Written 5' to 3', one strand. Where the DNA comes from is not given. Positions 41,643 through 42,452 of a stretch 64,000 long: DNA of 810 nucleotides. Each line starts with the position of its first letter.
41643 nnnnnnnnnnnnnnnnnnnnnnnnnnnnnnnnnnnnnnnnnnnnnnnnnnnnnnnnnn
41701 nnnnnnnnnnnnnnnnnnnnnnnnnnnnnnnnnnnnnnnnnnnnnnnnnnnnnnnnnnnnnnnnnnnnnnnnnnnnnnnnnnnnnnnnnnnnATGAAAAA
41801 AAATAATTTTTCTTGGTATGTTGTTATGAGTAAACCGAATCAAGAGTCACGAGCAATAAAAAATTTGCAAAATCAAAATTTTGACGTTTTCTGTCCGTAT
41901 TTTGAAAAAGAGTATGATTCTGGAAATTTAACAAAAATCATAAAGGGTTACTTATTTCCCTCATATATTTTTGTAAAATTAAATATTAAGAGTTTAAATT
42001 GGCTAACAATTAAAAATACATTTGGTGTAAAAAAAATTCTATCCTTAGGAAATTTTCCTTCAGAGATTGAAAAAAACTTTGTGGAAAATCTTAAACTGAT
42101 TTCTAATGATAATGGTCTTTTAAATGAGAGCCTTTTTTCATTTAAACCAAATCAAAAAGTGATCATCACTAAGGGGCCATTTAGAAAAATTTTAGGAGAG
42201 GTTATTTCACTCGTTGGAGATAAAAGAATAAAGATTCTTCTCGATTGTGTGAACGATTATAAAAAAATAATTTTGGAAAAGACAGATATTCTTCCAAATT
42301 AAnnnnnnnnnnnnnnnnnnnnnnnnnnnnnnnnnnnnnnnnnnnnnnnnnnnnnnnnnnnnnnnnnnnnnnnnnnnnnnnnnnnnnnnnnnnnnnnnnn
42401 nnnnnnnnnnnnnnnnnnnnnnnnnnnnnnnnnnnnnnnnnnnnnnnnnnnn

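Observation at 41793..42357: RfaH-like NusG paralog plus ops-like elements at both module leaders: candidate processive antitermination for a ~40 kb one-strand glycan super-operon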

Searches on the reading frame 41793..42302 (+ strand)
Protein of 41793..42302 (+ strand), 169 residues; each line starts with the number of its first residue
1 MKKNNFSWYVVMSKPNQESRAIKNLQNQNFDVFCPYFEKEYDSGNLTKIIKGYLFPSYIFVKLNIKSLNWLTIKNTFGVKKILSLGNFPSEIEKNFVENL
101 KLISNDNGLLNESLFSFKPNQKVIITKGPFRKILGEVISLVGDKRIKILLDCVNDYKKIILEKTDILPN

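Call 5: search_protein_families(library=pfam, proteins=[window:41793-42302:+], max_evalue=1)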
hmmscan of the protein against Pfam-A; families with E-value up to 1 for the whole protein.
window:41793-42302:+ (169 aa): 1 family
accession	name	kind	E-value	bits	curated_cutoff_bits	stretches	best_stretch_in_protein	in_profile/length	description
PF02357.24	NusG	-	7.7e-17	62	22.2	1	7-100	2-92/93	Transcription termination factor nusG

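Call 6: search_protein_families(library=ncbifam, proteins=[window:41793-42302:+], max_evalue=1)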
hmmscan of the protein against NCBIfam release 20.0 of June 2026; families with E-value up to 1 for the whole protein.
window:41793-42302:+ (169 aa): 6 families
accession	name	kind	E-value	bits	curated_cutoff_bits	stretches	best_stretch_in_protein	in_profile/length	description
TIGR01955.1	RfaH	equivalog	9.5e-30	103.7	144.5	1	8-165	1-157/159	transcription/translation regulatory transformer protein RfaH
NF006534.0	PRK09014.1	equivalog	4.1e-21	75.6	124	1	7-163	3-156/162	transcription/translation regulatory transformer protein RfaH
NF033644.1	antiterm_UpxY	subfamily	1.1e-18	67.7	100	1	8-153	1-151/164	UpxY family transcription antiterminator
TIGR00922.1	nusG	equivalog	1.8e-14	53.9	135.7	1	8-145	1-147/172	transcription termination/antitermination protein NusG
NF033641.1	antiterm_LoaP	exception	5.8e-14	52.5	125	1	8-159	1-157/166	antiterminator LoaP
TIGR01956.2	NusG_myco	equivalog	1.5e-07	31.3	150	1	43-83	75-115/239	transcription termination/antitermination protein NusG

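Call 9: find_homologous_proteins(query=window:41793-42302:+)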
Query window:41793-42302:+ (169 aa): 38 proteins with E <= 0.001 among 120 candidates.
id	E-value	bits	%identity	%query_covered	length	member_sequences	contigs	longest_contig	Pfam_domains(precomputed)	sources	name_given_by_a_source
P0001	2.0e-98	345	94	100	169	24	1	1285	PF02357.25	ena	-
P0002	1.6e-93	329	91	100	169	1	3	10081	PF02357.25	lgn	-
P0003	3.6e-89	315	85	100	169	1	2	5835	PF02357.25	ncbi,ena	-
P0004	4.7e-89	314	85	100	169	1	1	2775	PF02357.25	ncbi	-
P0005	2.5e-79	283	78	100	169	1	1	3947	PF02357.25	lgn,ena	-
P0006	1.8e-74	267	83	88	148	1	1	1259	PF02357.25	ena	-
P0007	6.1e-65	236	65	99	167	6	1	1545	PF02357.25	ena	-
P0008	2.5e-64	234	64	99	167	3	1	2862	PF02357.25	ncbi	-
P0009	2.9e-64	234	65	99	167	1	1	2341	PF02357.25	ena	-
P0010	1.3e-62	228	64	100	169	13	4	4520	PF02357.25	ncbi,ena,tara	tara:strand:- start:136 stop:645 length:510 start_codon:yes stop_codon:yes gene_type:complete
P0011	3.0e-62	227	63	99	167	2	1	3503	PF02357.25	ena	-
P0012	2.2e-61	224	62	100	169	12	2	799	PF02357.25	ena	-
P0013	2.5e-60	221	65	94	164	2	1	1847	PF02357.25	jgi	-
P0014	2.0e-59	218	61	100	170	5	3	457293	PF02357.25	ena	-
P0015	1.2e-58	216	60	100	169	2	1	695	PF02357.25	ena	-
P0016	1.9e-58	215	56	100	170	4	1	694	PF02357.25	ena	-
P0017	2.0e-58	215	60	100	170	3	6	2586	PF02357.25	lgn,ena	-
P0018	2.4e-58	214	58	100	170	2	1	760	PF02357.25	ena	-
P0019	3.1e-58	214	57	100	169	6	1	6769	PF02357.25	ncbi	-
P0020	4.7e-58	214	62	100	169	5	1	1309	PF02357.25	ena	-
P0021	9.0e-58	213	58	100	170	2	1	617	PF02357.25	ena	-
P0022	2.2e-57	211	58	100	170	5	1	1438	PF02357.25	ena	-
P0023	3.4e-57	211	55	100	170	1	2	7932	PF02357.25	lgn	-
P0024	3.6e-57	211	58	100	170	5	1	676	PF02357.25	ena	-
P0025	6.3e-57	210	57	100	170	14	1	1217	PF02357.25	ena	-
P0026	1.2e-56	209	59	100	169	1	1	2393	PF02357.25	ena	-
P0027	1.4e-56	209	58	100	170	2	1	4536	PF02357.25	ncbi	-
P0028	1.6e-56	209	56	100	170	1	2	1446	PF02357.25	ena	-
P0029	3.3e-56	208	54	100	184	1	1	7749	PF02357.25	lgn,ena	-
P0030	1.5e-55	205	62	93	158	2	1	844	PF02357.25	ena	-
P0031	1.4e-54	202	56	100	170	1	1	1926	PF02357.25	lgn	-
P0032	3.7e-51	191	66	80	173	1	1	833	PF02357.25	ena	-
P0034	6.5e-35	138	58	72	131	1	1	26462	PF02357.25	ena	-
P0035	8.2e-29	118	65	50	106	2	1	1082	PF02357.25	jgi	-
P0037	1.9e-26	111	64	50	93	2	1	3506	PF02357.25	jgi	-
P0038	3.8e-20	90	51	54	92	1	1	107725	PF02357.25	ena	-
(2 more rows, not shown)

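Call 12: find_related_loci(query=A2, collection=genome_contigs, flank=6000)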
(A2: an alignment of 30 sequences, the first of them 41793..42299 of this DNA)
Query A2 (169 aa) in genome_contigs; peptide patterns used: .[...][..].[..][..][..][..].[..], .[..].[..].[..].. (x = any residue, [..] = any of these).
90 stretches matched a pattern; 8 encode a relative of the query (tblastn E <= 1e-3); 8 distinct loci.
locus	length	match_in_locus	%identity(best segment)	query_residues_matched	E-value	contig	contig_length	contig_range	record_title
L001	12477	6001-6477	43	1-168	1e-33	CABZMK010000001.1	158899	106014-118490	MAG: uncultured Alphaproteobacteria bacterium isolate AG-337-K15 genome assembly, contig: AG-337-K15_NODE_1, whole genom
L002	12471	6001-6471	44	1-168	3e-33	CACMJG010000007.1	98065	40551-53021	MAG: uncultured Alphaproteobacteria bacterium isolate AG-891-J16 genome assembly, contig: AG-891-J16_NODE_7, whole genom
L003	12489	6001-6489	56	1-163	8e-62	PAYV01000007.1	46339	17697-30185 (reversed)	MAG: Rickettsiales bacterium isolate SP91 126072, whole genome shotgun sequence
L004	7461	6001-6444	36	4-151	1e-22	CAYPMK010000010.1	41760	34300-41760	MAG TPA_asm: uncultured Bdellovibrionales bacterium isolate binchicken_co153_413 genome assembly, contig: NODE_824_lengt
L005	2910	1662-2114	36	1-151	4e-22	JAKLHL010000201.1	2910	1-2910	MAG: Bdellovibrionales bacterium isolate RA.bin62 RA.bin62_201, whole genome shotgun sequence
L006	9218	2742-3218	34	4-166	2e-19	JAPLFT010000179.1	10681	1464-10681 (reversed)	MAG: Proteobacteria bacterium isolate LacPavin_0920_WC90_MAG_38_6 LacPavin_0920_WC90_scaffold_188621, whole genome shotg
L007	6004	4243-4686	32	4-151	4e-19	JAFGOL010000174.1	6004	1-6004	MAG: Oligoflexia bacterium isolate Zod_Metabat.617 k87_8726984, whole genome shotgun sequence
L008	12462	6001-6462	23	5-159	2e-15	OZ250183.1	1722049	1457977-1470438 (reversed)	MAG: Gammaproteobacteria bacterium isolate 199f01e0-4b69-4957-895e-b8a6e33be50a genome assembly, chromosome: 1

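Call 18: find_related_loci(query=A2, collection=metagenome_contigs, flank=5000)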
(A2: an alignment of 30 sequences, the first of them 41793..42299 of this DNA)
Query A2 (169 aa) in metagenome_contigs; peptide patterns used: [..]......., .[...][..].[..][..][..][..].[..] (x = any residue, [..] = any of these).
600 stretches matched a pattern (row limit reached: there are more); 15 encode a relative of the query (tblastn E <= 1e-3); 15 distinct loci.
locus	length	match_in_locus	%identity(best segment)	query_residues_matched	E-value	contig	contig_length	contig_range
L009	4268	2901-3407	94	1-169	1e-103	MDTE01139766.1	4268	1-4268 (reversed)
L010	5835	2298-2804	85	1-169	4e-94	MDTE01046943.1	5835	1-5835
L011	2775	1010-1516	85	1-169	5e-96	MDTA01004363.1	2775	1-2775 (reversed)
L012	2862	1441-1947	64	1-169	2e-70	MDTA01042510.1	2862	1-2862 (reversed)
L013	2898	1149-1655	63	1-169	4e-68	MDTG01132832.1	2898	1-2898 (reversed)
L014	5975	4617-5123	64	1-169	6e-68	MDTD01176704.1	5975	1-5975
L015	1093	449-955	63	1-169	5e-72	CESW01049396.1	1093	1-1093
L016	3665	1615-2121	62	1-169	6e-65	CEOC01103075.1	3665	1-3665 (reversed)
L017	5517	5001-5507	57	1-169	1e-64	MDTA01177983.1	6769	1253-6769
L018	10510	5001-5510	58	1-169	4e-62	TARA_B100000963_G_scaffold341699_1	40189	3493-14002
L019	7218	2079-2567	56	1-163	7e-62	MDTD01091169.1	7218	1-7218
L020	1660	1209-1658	65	1-150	6e-64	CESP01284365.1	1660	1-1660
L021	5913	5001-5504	57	1-168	2e-61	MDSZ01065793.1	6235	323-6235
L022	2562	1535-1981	27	8-151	1e-14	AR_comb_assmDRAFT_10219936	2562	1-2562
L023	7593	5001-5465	27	8-163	3e-14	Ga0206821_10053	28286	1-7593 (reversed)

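Call 24: find_encoding_contigs(protein=P0014, flank=10000, max_places=3)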
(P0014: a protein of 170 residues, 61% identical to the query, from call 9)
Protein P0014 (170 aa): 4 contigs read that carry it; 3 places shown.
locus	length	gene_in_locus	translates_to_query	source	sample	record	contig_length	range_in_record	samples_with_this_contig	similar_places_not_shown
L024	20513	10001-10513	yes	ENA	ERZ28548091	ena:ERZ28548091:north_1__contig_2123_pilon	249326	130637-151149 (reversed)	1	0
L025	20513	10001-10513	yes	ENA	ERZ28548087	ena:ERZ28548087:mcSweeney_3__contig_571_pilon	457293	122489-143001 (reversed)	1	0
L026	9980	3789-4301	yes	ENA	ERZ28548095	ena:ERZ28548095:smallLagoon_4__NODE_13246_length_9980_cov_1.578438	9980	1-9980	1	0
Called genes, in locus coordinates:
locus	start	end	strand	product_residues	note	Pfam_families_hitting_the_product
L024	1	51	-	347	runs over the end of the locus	PF00155:Aminotran_1_2, PF00266:Aminotran_5, PF01053:Cys_Met_Meta_PP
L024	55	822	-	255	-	PF10017:Methyltransf_33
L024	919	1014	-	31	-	-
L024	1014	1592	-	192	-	PF03781:FGE-sulfatase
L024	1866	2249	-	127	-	PF12867:DinB_2 (weak)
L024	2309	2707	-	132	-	PF01648:ACPS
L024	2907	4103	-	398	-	-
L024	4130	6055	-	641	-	PF13522:GATase_6, PF13537:GATase_7, PF12481:DUF3700 (weak), PF00733:Asn_synthase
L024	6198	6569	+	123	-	PF01370:Epimerase, PF02719:Polysacc_synt_2, PF01073:3Beta_HSD, PF07993:NAD_binding_4, PF16363:GDP_Man_Dehyd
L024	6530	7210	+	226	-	PF01370:Epimerase, PF04321:RmlD_sub_bind, PF16363:GDP_Man_Dehyd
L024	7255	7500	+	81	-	-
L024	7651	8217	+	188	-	-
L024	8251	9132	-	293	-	PF13489:Methyltransf_23 (weak), PF08242:Methyltransf_12 (faint)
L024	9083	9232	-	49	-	-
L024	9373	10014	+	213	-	-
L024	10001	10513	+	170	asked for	PF02357:NusG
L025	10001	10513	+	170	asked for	PF02357:NusG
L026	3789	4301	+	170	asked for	PF02357:NusG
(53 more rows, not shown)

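Call 25: find_encoding_contigs(protein=P0002, flank=10000, max_places=3)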
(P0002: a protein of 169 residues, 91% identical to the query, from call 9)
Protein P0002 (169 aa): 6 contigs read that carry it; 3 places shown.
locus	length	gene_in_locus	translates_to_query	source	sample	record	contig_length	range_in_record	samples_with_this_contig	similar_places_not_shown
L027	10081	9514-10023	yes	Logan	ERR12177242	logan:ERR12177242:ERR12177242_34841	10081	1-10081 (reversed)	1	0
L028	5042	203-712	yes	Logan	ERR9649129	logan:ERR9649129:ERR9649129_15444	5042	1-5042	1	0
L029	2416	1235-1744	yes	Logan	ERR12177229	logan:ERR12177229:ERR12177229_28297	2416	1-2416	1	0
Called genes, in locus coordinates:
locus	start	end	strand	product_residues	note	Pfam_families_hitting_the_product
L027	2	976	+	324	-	?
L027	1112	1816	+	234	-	PF01522:Polysacc_deac_1 (weak), PF22537:WbmS-like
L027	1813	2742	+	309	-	PF00551:Formyl_trans_N, PF02911:Formyl_trans_C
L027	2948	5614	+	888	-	PF13439:Glyco_transf_4, PF13477:Glyco_trans_4_2, PF00534:Glycos_transf_1, PF13692:Glyco_trans_1_4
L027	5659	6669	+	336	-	PF08003:Methyltransf_9 (weak), PF03848:TehB (weak), PF01209:Ubie_methyltran, PF13489:Methyltransf_23, PF13847:Methyltransf_31, PF08241:Methyltransf_11, PF08242:Methyltransf_12, PF13649:Methyltransf_25, +1 more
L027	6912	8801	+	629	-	PF13522:GATase_6, PF13537:GATase_7, PF00733:Asn_synthase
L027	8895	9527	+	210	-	-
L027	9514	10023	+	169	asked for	PF02357:NusG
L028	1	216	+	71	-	?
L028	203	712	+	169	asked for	PF02357:NusG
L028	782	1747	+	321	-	PF01073:3Beta_HSD, PF01370:Epimerase, PF02719:Polysacc_synt_2, PF04321:RmlD_sub_bind, PF05368:NmrA (weak), PF16363:GDP_Man_Dehyd, PF13460:NAD_binding_10 (weak), PF07993:NAD_binding_4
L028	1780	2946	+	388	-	PF01041:DegT_DnrJ_EryC1, PF00155:Aminotran_1_2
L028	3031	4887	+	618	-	PF13522:GATase_6, PF13537:GATase_7, PF00733:Asn_synthase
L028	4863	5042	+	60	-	?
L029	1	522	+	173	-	?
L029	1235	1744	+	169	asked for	PF02357:NusG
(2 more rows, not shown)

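Call 26: find_encoding_contigs(protein=P0023, flank=10000, max_places=2)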
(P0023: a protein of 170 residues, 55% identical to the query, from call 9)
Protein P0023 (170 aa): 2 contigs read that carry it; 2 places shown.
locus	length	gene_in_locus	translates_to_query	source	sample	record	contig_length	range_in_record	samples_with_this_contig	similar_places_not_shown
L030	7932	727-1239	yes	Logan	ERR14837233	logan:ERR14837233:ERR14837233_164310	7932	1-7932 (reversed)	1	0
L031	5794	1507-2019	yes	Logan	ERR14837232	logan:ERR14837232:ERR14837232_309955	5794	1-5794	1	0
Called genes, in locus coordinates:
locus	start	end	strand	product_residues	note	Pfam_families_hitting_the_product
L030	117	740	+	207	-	-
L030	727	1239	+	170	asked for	PF02357:NusG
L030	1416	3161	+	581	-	PF00005:ABC_tran, PF02463:SMC_N (faint)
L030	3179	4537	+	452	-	-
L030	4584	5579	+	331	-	PF04321:RmlD_sub_bind, PF05368:NmrA, PF01073:3Beta_HSD, PF01370:Epimerase, PF02719:Polysacc_synt_2, PF07993:NAD_binding_4, PF13460:NAD_binding_10, PF16363:GDP_Man_Dehyd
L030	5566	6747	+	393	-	PF00155:Aminotran_1_2 (weak), PF01041:DegT_DnrJ_EryC1, PF01212:Beta_elim_lyase (weak)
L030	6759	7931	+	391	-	?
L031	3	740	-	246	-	?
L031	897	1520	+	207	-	-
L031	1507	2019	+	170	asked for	PF02357:NusG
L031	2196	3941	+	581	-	PF00005:ABC_tran, PF02463:SMC_N (faint)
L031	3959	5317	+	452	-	-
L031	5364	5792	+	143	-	?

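Call 27: find_encoding_contigs(protein=P0029, flank=8000, max_places=2)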
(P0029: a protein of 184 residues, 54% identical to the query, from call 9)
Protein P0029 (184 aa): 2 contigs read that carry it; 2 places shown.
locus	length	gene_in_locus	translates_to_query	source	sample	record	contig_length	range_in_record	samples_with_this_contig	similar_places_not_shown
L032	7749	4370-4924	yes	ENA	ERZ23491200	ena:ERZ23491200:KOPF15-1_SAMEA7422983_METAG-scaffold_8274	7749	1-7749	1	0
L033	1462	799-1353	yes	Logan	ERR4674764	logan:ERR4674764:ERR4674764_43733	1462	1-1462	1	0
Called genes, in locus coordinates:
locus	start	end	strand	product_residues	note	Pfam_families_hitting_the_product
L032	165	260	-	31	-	-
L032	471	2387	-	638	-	PF13522:GATase_6, PF13537:GATase_7, PF12481:DUF3700, PF00733:Asn_synthase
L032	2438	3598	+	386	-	PF13439:Glyco_transf_4, PF00534:Glycos_transf_1, PF13692:Glyco_trans_1_4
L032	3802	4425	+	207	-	-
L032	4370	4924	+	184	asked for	PF02357:NusG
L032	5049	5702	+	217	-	PF17836:PglD_N, PF25084:LbH_EIF2B (weak), PF25087:GMPPB_C, PF00132:Hexapep (weak)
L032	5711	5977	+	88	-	PF00550:PP-binding (weak)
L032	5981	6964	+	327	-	-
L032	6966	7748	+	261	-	?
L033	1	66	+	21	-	?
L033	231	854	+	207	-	-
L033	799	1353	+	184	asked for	PF02357:NusG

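Call 28: find_encoding_contigs(protein=P0034, flank=8000, max_places=2)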
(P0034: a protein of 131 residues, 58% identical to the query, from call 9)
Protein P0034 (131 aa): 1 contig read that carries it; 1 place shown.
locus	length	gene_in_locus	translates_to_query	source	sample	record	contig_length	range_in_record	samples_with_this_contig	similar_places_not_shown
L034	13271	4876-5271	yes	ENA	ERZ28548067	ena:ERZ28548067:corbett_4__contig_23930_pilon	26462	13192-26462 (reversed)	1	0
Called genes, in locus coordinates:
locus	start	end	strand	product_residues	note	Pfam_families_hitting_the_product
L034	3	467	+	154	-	?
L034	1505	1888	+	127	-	-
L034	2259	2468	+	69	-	-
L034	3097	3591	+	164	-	PF01073:3Beta_HSD, PF01370:Epimerase, PF02719:Polysacc_synt_2, PF04321:RmlD_sub_bind, PF07993:NAD_binding_4, PF16363:GDP_Man_Dehyd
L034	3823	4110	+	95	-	-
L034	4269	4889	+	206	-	-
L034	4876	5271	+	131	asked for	PF02357:NusG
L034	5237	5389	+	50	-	-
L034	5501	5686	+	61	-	-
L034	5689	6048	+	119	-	PF01041:DegT_DnrJ_EryC1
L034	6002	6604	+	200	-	PF01041:DegT_DnrJ_EryC1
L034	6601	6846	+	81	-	PF02350:Epimerase_2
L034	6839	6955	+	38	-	-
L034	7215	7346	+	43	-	-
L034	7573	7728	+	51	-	-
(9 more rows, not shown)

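Call 29: find_encoding_contigs(protein=P0038, flank=8000, max_places=2)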
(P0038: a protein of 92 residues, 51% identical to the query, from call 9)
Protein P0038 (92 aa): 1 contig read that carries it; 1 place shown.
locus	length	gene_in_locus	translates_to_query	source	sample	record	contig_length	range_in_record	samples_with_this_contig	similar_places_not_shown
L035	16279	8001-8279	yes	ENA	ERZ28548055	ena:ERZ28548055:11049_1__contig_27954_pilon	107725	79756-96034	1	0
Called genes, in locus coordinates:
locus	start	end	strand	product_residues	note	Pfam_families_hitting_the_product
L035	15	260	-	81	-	-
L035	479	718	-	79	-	PF01648:ACPS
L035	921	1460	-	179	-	-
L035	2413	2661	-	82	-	PF00733:Asn_synthase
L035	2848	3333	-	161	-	PF00733:Asn_synthase, PF06508:QueC (weak)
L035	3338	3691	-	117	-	PF13537:GATase_7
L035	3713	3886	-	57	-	PF13522:GATase_6, PF13537:GATase_7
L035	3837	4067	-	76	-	-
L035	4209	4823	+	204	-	PF01073:3Beta_HSD, PF01370:Epimerase, PF02719:Polysacc_synt_2, PF04321:RmlD_sub_bind, PF07993:NAD_binding_4, PF16363:GDP_Man_Dehyd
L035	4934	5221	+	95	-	-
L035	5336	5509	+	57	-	-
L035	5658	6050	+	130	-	-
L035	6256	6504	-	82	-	-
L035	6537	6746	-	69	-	-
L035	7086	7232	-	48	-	-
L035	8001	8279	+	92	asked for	PF02357:NusG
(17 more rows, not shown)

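Call 30: find_encoding_contigs(protein=P0010, flank=8000, max_places=4)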
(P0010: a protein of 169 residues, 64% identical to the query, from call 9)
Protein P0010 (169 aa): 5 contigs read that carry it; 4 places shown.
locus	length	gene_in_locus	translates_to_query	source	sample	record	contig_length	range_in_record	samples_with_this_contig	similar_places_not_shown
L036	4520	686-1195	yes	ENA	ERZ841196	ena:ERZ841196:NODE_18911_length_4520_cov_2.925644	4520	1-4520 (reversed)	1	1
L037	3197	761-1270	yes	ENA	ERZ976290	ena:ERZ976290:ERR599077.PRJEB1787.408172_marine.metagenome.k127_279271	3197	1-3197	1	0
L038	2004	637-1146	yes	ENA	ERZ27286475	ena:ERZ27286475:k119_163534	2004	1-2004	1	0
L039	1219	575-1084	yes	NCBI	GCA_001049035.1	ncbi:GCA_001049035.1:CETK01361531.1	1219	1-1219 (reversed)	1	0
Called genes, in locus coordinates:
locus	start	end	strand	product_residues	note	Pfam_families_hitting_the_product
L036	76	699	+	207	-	-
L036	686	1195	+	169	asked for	PF02357:NusG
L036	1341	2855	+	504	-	PF03358:FMN_red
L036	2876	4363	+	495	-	PF00501:AMP-binding, PF13193:AMP-binding_C (weak)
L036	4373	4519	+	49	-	?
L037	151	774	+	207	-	-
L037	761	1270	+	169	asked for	PF02357:NusG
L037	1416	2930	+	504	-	PF03358:FMN_red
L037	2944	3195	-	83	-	?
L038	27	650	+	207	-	-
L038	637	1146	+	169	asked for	PF02357:NusG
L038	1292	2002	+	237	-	?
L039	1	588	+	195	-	?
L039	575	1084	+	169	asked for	PF02357:NusG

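Call 32: search_solved_structures(query=A2, max_evalue=0.01, show_alignments=3)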
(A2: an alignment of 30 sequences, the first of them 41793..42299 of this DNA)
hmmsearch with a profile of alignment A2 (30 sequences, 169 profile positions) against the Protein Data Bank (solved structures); distinct sequences matched with E-value up to 0.01: 20.
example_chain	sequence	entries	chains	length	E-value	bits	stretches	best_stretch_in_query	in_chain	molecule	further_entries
8pen_P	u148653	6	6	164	8.4e-15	58.3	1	6-156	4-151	Transcription antitermination protein RfaH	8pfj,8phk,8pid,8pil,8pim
5ond_A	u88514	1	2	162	1.1e-14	57.9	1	6-156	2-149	Transcription antitermination protein RfaH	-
2oug_A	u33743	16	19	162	1.1e-14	57.9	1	6-156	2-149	Transcriptional activator rfaH | Transcription antitermination protein RfaH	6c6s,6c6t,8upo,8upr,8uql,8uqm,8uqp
8pfg_P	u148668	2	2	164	6.4e-14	55.4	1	6-156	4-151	Transcription antitermination protein RfaH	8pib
8ehq_G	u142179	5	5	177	8.3e-09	38.8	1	5-154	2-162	Transcription termination/antitermination protein NusG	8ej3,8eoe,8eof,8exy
8eos_G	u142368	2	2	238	6.6e-08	35.9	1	6-93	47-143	Transcription termination/antitermination protein NusG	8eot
8e74_Z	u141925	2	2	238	6.6e-08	35.9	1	6-93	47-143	Transcription termination/antitermination protein NusG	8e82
9gux_Z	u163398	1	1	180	1e-05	28.7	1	6-149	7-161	Transcription termination/antitermination protein NusG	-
6ztj_CF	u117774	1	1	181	1e-05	28.7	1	6-150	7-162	Transcription termination/antitermination protein NusG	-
2jvv_A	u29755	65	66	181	1.7e-05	28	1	6-150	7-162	Transcription antitermination protein nusG | Transcription termination/antitermination protein NusG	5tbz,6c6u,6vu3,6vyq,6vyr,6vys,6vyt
5ms0_F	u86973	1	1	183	1.7e-05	28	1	6-150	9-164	Transcription termination/antitermination protein NusG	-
6tqn_G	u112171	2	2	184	1.8e-05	28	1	6-150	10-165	Transcription termination/antitermination protein NusG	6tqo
6gov_G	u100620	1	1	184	1.9e-05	27.8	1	6-150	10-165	Transcription termination/antitermination protein NusG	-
9w0n_7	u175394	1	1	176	3e-05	27.2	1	20-150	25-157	Transcription termination/antitermination protein NusG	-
1nz8_A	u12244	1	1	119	6e-05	26.2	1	7-94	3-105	TRANSCRIPTION ANTITERMINATION PROTEIN NUSG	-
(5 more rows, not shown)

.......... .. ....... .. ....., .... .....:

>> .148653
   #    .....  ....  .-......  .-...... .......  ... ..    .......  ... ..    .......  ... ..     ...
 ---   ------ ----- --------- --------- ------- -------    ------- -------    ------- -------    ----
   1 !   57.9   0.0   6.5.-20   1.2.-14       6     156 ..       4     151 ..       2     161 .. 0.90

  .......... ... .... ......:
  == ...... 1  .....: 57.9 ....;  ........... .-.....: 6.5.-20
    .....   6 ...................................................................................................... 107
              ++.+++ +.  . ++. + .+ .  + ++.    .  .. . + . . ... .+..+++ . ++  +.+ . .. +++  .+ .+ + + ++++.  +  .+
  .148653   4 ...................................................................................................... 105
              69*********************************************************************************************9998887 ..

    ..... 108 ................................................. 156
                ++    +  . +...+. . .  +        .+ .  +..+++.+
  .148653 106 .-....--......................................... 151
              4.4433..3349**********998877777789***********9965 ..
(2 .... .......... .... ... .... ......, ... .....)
